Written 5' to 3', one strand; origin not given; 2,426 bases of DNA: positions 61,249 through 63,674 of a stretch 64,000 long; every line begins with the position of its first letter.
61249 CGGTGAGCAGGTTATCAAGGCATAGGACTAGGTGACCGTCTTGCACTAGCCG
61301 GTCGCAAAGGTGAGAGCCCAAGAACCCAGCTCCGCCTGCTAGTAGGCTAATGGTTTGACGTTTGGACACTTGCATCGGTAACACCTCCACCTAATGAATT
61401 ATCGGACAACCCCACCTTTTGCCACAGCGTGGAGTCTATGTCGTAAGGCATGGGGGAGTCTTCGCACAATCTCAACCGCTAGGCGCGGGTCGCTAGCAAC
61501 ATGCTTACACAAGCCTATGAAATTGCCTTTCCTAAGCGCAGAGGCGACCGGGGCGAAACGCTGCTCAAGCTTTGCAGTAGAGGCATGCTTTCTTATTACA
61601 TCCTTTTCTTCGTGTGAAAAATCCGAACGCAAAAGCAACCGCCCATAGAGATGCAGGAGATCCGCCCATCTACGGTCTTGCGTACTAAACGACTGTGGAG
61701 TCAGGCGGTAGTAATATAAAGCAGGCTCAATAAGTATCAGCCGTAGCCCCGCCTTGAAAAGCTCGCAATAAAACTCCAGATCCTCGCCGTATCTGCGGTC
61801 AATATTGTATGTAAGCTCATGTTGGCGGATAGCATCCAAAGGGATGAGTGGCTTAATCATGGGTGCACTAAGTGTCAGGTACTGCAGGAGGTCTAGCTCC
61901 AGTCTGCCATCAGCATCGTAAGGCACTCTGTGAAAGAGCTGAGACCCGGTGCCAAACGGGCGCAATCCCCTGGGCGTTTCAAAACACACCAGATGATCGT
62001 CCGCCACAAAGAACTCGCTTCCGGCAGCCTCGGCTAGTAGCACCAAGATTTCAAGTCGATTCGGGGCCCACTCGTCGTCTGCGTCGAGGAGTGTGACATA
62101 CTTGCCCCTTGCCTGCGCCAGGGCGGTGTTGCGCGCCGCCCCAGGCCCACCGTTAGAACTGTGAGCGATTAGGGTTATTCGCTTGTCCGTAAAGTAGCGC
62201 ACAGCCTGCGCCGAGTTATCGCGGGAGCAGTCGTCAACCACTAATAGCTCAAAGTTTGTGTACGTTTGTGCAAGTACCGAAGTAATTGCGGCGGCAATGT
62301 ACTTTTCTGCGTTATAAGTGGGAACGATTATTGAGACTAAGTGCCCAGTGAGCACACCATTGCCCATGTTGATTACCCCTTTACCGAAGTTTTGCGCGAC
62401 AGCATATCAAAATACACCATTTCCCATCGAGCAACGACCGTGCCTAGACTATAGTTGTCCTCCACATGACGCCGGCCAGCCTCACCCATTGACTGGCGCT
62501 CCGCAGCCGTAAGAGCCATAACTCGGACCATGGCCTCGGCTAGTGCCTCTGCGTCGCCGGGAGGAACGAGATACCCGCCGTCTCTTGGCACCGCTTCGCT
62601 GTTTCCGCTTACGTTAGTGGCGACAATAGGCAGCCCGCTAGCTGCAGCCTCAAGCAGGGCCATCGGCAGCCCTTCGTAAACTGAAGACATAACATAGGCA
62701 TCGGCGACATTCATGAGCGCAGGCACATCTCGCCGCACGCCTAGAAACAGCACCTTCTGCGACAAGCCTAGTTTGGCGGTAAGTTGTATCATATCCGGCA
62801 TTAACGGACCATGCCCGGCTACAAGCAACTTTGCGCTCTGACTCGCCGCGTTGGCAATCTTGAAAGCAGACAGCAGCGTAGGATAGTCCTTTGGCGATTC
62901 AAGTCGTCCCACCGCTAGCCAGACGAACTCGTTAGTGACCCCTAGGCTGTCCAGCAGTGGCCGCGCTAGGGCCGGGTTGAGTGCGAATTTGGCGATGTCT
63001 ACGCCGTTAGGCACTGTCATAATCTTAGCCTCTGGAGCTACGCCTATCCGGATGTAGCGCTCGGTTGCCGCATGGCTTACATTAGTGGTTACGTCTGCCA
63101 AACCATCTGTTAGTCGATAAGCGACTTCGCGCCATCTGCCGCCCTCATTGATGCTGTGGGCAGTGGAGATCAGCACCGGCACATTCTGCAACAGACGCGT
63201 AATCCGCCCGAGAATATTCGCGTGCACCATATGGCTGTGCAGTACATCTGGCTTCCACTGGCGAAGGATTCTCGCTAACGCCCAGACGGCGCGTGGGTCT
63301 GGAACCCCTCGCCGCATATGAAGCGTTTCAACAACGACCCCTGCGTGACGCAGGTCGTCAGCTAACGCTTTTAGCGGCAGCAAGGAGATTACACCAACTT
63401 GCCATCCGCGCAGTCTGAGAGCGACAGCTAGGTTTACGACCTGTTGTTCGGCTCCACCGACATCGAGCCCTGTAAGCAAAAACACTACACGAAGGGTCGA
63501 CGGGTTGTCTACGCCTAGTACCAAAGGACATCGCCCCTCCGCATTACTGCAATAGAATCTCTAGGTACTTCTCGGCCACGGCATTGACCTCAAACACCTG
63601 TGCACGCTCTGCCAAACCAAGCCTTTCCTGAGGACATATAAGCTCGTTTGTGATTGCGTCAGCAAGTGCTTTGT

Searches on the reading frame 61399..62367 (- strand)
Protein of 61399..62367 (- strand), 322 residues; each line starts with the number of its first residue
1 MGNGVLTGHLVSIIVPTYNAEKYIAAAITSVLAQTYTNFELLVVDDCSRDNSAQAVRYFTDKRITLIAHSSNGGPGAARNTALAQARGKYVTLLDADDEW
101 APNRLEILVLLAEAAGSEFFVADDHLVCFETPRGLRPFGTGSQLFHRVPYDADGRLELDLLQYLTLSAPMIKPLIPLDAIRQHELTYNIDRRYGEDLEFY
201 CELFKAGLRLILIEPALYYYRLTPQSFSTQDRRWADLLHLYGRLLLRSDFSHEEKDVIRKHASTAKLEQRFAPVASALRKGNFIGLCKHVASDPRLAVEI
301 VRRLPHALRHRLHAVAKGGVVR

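Call 11: search_protein_families(library=pfam, proteins=[window:61399-62367:-], max_evalue=0.01)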
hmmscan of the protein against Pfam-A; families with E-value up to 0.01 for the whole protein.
window:61399-62367:- (322 aa): 4 families
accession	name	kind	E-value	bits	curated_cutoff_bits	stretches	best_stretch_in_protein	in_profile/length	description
PF00535.33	Glycos_transf_2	-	5.1e-37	127.8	23.3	1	12-120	1-111/168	Glycosyl transferase family 2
PF13641.12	Glyco_tranf_2_3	-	1.1e-12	48.9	27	1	11-115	3-114/230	Glycosyltransferase like family 2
PF10111.15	Glyco_tranf_2_2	-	5.7e-10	39.6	27.3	1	12-112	1-106/276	Glycosyltransferase like family 2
PF13632.12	Glyco_trans_2_3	-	0.0022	18.3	27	1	177-235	81-140/198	Glycosyl transferase family group 2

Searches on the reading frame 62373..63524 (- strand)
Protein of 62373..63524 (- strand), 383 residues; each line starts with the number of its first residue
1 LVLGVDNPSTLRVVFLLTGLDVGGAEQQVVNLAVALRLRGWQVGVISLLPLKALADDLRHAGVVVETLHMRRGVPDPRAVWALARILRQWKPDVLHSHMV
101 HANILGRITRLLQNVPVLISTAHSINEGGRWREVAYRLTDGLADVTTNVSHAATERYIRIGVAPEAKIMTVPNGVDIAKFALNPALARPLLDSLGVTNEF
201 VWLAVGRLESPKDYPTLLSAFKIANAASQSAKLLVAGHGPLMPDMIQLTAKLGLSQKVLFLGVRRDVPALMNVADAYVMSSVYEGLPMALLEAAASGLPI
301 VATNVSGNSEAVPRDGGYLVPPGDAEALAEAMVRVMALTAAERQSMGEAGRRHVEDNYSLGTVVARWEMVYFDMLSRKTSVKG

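Call 11: search_protein_families(library=pfam, proteins=[window:62373-63524:-], max_evalue=0.01)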
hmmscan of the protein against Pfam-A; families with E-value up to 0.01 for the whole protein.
window:62373-63524:- (383 aa): 7 families
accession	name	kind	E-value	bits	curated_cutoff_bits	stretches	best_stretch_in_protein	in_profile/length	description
PF13692.12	Glyco_trans_1_4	-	1.7e-32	113.1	27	1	201-336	3-140/142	Glycosyl transferases group 1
PF00534.26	Glycos_transf_1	-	4.3e-32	111.4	26.4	1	197-352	13-171/172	Glycosyl transferases group 1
PF13439.12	Glyco_transf_4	-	6.1e-23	82.1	28.5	1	22-178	1-169/170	Glycosyltransferase Family 4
PF13579.12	Glyco_trans_4_4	-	6.8e-18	65.9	29.7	1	23-174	1-158/158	Glycosyl transferase 4-like domain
PF13477.12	Glyco_trans_4_2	-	8.6e-08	32.9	23.4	1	29-122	13-107/139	Glycosyl transferase 4-like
PF13524.12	Glyco_trans_1_2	-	3.7e-06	27.4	25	1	266-366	39-141/144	Glycosyl transferase-like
PF20706.3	GT4-conflict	-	1.1e-05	25.1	26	1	203-332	201-332/385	Family 4 Glycosyltransferase in conflict systems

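Call 76: find_encoding_contigs(protein=window:62373-63524:-, flank=10000, max_places=2)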
Protein window:62373-63524:- (383 aa): 15 contigs read that carry it; 2 places shown.
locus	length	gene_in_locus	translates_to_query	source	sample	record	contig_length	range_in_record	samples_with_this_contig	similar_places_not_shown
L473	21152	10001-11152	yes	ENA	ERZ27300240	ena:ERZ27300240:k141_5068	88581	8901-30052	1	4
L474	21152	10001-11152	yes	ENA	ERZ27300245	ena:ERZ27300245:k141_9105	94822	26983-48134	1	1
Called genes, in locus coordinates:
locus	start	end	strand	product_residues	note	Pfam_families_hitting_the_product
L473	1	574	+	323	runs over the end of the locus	PF01370:Epimerase, PF04321:RmlD_sub_bind, PF05368:NmrA (weak), PF16363:GDP_Man_Dehyd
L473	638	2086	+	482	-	PF00483:NTP_transferase, PF12804:NTP_transf_3, PF22640:ManC_GMP_beta-helix, PF01050:MannoseP_isomer (weak), PF07883:Cupin_2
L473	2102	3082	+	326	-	PF00535:Glycos_transf_2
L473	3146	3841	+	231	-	PF13489:Methyltransf_23, PF13649:Methyltransf_25, PF13847:Methyltransf_31, PF08241:Methyltransf_11, PF08242:Methyltransf_12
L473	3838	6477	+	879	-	-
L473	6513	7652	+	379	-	PF13477:Glyco_trans_4_2, PF13439:Glyco_transf_4, PF13579:Glyco_trans_4_4, PF00534:Glycos_transf_1, PF13692:Glyco_trans_1_4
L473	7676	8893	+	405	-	-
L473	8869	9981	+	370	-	PF13439:Glyco_transf_4, PF13579:Glyco_trans_4_4, PF20706:GT4-conflict, PF00534:Glycos_transf_1, PF13692:Glyco_trans_1_4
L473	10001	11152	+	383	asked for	PF13439:Glyco_transf_4, PF13477:Glyco_trans_4_2, PF13579:Glyco_trans_4_4, PF20706:GT4-conflict (faint), PF00534:Glycos_transf_1, PF13692:Glyco_trans_1_4, PF13524:Glyco_trans_1_2 (weak)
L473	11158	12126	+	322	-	PF13641:Glyco_tranf_2_3, PF00535:Glycos_transf_2, PF10111:Glyco_tranf_2_2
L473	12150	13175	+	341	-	PF01073:3Beta_HSD (weak), PF01370:Epimerase, PF04321:RmlD_sub_bind (weak), PF16363:GDP_Man_Dehyd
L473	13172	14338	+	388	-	PF01210:NAD_Gly3P_dh_N (faint), PF03721:UDPG_MGDP_dh_N, PF00984:UDPG_MGDP_dh, PF03720:UDPG_MGDP_dh_C (weak)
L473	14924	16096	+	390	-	PF02463:SMC_N (faint), PF13175:AAA_15, PF13304:AAA_21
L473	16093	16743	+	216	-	PF14103:DUF4276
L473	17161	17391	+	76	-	-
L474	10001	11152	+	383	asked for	PF13439:Glyco_transf_4, PF13477:Glyco_trans_4_2, PF13579:Glyco_trans_4_4, PF20706:GT4-conflict (faint), PF00534:Glycos_transf_1, PF13692:Glyco_trans_1_4, PF13524:Glyco_trans_1_2 (weak)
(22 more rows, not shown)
